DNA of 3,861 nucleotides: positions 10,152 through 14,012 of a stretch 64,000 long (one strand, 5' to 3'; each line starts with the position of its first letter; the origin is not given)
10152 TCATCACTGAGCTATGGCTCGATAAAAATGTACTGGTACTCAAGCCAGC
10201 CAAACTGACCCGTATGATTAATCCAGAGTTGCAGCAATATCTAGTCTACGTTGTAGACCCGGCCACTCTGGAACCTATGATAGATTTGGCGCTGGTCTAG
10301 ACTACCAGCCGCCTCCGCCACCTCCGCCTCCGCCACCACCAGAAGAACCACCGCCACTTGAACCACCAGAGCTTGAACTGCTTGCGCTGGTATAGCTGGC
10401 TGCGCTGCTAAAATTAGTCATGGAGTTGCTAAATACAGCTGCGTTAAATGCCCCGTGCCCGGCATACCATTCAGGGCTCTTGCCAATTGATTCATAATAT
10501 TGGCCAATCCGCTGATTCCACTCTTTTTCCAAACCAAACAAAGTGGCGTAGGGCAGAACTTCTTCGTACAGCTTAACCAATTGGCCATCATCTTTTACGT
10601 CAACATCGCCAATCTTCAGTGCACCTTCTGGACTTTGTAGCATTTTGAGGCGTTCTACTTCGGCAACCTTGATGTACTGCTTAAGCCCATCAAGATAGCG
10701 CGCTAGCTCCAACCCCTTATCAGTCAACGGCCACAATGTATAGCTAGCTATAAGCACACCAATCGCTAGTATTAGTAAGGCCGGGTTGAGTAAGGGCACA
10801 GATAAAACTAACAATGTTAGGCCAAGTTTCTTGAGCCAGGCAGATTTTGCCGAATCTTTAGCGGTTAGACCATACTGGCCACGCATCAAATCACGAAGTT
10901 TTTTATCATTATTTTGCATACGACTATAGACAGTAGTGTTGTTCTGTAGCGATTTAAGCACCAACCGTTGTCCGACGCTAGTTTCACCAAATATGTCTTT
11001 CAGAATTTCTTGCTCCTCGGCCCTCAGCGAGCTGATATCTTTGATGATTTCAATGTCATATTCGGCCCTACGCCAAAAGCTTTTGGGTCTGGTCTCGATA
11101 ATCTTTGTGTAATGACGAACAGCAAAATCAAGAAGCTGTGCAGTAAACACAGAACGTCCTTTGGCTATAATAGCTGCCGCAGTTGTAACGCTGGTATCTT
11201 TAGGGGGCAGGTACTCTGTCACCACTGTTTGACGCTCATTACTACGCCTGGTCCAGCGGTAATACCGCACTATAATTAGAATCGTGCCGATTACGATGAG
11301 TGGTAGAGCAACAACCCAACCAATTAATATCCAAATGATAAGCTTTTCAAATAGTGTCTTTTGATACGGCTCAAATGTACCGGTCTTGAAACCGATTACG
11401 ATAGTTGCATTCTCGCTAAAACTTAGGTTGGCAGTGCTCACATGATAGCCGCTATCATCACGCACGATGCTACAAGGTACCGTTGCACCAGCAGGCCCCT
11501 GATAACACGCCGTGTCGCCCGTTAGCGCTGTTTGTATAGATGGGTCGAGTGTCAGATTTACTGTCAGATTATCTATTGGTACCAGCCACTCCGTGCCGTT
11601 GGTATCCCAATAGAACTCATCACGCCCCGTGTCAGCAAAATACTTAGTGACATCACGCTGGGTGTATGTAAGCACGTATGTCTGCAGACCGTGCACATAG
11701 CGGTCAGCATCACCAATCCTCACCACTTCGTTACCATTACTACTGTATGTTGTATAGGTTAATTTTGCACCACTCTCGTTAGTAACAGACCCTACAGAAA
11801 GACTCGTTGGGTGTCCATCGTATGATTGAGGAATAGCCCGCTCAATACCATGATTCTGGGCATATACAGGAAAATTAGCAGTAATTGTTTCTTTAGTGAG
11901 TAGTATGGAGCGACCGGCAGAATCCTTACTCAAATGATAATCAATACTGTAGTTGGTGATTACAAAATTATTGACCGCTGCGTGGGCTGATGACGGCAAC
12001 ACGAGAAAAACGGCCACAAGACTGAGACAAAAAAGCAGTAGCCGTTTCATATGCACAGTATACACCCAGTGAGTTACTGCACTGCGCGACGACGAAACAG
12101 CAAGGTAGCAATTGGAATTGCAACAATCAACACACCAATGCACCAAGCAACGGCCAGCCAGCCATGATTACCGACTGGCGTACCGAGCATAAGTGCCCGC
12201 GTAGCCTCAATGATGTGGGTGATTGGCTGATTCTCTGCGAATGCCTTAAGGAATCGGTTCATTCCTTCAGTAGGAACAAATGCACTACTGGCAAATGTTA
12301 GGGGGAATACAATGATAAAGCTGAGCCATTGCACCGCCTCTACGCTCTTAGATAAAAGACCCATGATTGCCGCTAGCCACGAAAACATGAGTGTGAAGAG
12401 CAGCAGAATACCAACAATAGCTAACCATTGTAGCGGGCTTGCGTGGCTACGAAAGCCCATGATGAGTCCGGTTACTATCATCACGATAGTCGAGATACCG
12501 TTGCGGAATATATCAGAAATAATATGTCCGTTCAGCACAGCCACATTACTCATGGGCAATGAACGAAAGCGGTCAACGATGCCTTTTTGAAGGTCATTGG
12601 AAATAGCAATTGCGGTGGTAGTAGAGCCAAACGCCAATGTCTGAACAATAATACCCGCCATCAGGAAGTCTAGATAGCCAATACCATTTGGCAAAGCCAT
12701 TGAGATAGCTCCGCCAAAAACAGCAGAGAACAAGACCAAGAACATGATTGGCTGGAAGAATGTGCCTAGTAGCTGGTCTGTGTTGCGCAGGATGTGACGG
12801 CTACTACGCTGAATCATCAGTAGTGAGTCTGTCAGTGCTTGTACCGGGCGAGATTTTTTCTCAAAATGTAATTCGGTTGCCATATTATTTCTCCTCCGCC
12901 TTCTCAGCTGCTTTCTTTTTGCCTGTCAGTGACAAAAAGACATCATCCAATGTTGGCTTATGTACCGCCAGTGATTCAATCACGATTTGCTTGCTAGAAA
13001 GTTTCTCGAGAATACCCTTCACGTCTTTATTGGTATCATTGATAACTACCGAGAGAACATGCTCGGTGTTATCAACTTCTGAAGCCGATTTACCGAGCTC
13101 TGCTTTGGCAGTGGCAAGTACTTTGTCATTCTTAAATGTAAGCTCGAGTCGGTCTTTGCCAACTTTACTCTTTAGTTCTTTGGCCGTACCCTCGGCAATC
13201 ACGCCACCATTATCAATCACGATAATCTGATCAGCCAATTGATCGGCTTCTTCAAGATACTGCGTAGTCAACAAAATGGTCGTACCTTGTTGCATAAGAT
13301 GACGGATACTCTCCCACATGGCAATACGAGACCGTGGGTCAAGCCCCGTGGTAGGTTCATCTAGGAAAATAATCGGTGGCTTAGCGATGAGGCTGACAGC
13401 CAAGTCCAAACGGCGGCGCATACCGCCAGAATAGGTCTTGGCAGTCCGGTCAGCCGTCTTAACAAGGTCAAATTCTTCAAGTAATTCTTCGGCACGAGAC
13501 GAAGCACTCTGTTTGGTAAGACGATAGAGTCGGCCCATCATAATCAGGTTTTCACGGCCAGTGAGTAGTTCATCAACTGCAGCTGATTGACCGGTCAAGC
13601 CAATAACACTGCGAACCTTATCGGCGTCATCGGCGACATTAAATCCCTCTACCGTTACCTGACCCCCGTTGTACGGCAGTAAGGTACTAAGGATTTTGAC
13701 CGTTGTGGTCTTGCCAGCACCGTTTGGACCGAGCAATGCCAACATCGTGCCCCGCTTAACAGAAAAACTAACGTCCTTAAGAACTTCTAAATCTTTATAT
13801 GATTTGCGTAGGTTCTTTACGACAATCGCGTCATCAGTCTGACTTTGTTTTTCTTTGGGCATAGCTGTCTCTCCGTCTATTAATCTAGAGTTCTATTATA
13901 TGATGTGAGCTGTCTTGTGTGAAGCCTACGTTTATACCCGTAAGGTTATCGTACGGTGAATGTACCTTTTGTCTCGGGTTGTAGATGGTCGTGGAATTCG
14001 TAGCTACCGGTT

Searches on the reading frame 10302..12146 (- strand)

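Call 80: search_protein_families(library=pfam, proteins=[window:10302-12146:-], max_evalue=0.00001)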
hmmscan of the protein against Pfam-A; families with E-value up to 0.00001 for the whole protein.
window:10302-12146:- (614 aa): 2 families
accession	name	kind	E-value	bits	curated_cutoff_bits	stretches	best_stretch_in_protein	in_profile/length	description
PF09972.14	DUF2207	-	2.2e-16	61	24.4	1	63-253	2-172/172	Predicted membrane protein (DUF2207) N-terminal domain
PF20990.2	DUF2207_C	-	2.2e-15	57.5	33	1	311-545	3-245/247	Predicted membrane protein (DUF2207) C-terminal domain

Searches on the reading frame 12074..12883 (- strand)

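Call 50: search_protein_families(library=pfam, proteins=[window:12074-12883:-], max_evalue=0.0001)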
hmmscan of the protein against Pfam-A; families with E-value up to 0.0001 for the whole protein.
window:12074-12883:- (269 aa): 2 families
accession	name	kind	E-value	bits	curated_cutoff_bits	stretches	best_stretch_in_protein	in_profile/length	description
PF01061.29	ABC2_membrane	-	1.6e-28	100.1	26.9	1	22-232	5-210/211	ABC-2 type transporter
PF12698.13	ABC2_membrane_3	-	7.1e-14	52.1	31.6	1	69-258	159-344/347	ABC-2 family transporter protein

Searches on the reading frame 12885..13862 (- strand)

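Call 50: search_protein_families(library=pfam, proteins=[window:12885-13862:-], max_evalue=0.0001)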
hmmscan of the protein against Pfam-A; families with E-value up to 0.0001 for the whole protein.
window:12885-13862:- (325 aa): 4 families
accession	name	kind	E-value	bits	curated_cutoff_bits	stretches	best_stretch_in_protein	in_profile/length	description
PF00005.33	ABC_tran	-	9.2e-32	110.9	25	1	28-172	1-137/137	ABC transporter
PF13304.12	AAA_21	-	3.8e-12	47.3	27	1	140-201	234-298/304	AAA domain, putative AbiEii toxin, Type IV TA system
PF13732.12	DrrA1-3_C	-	2.2e-11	44.7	27.4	1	225-312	1-80/81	ATP-binding protein DrrA1-3-like, C-terminal domain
PF00004.35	AAA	-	3.5e-05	24.7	21.2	0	42-136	2-97/131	ATPase family associated with various cellular activities (AAA)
